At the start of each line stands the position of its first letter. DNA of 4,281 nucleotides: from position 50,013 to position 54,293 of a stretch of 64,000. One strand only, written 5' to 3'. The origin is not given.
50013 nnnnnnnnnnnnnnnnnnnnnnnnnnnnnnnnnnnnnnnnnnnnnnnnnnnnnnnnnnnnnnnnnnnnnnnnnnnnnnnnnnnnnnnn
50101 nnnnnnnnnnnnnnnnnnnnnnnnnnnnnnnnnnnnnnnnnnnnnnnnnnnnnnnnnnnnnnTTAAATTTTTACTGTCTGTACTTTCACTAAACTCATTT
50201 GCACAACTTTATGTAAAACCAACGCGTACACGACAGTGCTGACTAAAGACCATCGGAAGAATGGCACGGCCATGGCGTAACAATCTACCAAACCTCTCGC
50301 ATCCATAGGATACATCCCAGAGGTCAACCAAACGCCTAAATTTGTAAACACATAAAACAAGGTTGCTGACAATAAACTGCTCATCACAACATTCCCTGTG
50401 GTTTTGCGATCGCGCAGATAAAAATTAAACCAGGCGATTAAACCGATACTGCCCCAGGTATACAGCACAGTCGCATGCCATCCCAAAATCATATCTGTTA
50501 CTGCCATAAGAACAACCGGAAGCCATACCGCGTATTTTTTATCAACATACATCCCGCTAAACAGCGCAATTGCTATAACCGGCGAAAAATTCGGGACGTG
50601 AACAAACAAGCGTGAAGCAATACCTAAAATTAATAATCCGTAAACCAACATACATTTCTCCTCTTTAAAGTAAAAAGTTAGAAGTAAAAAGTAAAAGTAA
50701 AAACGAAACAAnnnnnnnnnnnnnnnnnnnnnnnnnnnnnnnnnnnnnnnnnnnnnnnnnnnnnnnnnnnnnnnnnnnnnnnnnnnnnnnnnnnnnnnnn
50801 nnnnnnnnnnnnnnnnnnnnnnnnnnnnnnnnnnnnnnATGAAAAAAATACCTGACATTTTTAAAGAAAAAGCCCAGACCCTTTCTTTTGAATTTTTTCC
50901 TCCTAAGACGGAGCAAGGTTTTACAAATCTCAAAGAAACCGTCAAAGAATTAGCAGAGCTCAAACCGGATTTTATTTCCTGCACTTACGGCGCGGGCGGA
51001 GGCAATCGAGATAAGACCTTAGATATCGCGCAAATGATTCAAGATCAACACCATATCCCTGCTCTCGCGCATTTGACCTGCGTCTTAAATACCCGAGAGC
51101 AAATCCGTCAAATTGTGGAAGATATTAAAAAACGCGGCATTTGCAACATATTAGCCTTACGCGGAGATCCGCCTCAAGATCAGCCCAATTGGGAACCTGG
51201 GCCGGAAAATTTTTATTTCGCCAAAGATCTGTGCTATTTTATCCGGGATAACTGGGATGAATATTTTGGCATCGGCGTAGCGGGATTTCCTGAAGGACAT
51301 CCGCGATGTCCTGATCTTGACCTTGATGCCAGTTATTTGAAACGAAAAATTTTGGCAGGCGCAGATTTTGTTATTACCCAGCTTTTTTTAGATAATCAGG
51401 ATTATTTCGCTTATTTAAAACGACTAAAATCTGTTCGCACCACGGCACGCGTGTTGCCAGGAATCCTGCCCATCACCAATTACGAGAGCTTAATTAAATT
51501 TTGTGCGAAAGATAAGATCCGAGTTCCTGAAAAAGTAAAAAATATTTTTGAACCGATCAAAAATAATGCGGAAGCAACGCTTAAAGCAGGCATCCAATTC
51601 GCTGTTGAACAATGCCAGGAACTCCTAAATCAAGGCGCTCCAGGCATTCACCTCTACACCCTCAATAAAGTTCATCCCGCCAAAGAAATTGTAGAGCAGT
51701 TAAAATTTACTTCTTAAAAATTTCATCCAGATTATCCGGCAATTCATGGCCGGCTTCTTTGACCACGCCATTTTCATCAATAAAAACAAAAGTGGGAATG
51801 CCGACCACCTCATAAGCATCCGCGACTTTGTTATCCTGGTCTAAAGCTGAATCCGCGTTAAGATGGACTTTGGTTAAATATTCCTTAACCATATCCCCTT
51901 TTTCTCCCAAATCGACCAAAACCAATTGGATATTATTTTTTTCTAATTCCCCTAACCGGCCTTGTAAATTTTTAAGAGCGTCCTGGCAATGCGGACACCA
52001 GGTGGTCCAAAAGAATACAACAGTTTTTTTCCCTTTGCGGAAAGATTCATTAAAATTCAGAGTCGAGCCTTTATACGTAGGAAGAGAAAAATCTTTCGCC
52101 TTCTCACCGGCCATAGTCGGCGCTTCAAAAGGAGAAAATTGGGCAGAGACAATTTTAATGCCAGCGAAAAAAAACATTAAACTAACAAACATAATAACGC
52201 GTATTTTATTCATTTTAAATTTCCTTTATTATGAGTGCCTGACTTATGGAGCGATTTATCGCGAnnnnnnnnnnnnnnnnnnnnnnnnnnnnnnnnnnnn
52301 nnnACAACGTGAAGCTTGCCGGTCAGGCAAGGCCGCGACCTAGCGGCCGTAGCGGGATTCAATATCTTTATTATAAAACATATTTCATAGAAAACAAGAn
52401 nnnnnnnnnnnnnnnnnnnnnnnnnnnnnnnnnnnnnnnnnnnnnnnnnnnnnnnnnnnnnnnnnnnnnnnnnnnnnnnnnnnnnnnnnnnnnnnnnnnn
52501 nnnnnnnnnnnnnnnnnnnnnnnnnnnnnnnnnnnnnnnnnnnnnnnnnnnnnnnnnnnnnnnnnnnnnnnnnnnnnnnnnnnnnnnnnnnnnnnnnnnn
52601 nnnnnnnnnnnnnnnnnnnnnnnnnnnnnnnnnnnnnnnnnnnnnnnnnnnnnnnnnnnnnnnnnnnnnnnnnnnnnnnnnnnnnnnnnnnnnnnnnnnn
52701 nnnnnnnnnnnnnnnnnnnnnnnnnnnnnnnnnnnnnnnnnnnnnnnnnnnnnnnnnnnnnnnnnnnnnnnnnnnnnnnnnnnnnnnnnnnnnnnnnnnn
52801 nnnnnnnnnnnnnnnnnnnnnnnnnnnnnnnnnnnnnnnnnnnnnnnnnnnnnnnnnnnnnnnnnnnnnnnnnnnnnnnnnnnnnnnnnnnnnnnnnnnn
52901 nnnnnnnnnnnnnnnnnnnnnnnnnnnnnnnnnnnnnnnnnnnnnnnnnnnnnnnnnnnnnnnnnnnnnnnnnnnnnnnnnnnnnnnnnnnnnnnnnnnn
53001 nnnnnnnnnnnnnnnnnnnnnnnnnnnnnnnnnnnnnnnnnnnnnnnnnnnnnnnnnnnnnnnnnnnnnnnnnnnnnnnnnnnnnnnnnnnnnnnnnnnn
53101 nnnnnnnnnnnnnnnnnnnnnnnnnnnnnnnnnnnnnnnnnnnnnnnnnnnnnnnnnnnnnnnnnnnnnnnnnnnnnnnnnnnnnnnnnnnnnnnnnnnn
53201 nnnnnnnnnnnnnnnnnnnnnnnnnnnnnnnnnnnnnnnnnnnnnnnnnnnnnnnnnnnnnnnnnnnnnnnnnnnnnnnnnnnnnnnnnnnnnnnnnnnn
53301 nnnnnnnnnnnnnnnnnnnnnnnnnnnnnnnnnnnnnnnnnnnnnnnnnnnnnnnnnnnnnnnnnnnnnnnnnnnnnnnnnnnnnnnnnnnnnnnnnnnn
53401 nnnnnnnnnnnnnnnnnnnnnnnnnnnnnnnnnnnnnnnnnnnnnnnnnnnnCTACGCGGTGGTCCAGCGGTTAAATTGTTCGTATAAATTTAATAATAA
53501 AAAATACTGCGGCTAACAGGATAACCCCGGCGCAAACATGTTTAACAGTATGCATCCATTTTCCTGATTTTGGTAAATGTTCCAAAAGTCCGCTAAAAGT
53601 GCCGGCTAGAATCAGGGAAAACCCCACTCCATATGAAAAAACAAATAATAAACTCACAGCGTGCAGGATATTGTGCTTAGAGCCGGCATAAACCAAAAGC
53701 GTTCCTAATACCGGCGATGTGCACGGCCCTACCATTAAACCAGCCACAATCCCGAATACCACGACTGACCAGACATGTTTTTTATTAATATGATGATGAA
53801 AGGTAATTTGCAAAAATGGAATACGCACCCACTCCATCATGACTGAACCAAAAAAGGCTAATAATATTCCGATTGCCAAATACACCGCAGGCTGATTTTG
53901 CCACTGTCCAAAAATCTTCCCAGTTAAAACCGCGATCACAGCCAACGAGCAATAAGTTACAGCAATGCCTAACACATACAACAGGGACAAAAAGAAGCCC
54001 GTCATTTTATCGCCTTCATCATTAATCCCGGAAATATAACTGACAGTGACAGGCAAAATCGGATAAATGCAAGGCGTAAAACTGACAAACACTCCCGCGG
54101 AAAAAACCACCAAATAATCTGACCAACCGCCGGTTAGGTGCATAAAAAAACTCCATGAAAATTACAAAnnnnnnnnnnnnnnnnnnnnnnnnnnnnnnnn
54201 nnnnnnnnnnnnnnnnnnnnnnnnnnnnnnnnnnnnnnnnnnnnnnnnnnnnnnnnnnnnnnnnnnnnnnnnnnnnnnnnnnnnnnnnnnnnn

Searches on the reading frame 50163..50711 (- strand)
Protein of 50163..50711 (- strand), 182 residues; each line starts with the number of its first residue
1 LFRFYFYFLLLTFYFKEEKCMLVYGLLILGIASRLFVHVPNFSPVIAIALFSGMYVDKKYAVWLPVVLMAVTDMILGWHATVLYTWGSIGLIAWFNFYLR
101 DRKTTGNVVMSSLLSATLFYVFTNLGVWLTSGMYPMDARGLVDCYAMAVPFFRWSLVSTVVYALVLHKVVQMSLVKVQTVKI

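Call 15: search_protein_families(library=pfam, proteins=[window:50163-50711:-], max_evalue=0.001)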
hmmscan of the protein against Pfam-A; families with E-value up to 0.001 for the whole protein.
window:50163-50711:- (182 aa): 1 family
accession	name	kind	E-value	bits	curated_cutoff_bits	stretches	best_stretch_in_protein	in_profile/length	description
PF20221.3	DUF6580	-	8.9e-40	137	27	1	18-173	5-155/162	Family of unknown function (DUF6580)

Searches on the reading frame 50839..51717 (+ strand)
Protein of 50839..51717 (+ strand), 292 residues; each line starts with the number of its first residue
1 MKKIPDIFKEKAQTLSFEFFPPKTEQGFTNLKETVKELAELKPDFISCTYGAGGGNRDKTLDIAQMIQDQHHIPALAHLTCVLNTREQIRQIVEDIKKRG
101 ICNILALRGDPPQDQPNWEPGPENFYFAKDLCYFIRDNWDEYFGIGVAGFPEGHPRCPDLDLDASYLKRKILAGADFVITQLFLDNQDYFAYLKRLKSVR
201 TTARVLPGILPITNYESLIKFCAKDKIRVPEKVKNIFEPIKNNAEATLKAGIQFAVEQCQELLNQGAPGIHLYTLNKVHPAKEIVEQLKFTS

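Call 15: search_protein_families(library=pfam, proteins=[window:50839-51717:+], max_evalue=0.001)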
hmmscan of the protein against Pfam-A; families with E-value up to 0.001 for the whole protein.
window:50839-51717:+ (292 aa): 1 family
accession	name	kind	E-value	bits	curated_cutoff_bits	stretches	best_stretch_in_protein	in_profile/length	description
PF02219.23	MTHFR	-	3.2e-95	319.2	24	1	4-288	2-286/287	Methylenetetrahydrofolate reductase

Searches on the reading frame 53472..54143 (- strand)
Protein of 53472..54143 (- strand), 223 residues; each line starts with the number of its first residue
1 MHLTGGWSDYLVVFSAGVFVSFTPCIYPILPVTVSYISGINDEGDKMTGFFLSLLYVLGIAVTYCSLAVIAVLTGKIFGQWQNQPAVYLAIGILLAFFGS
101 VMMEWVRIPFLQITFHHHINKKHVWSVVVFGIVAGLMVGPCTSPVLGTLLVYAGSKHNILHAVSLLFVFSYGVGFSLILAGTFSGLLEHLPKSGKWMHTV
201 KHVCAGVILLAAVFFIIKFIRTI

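Call 15: search_protein_families(library=pfam, proteins=[window:53472-54143:-], max_evalue=0.001)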
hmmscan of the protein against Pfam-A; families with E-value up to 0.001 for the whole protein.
window:53472-54143:- (223 aa): 2 families
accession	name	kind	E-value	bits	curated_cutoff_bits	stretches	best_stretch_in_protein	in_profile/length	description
PF02683.22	DsbD_TM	-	1.5e-37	129.5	27.1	1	11-217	6-215/219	Cytochrome C biogenesis protein transmembrane domain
PF13386.12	DsbD_2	-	4e-11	43.6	24.9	1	13-207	2-191/199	Cytochrome C biogenesis protein transmembrane region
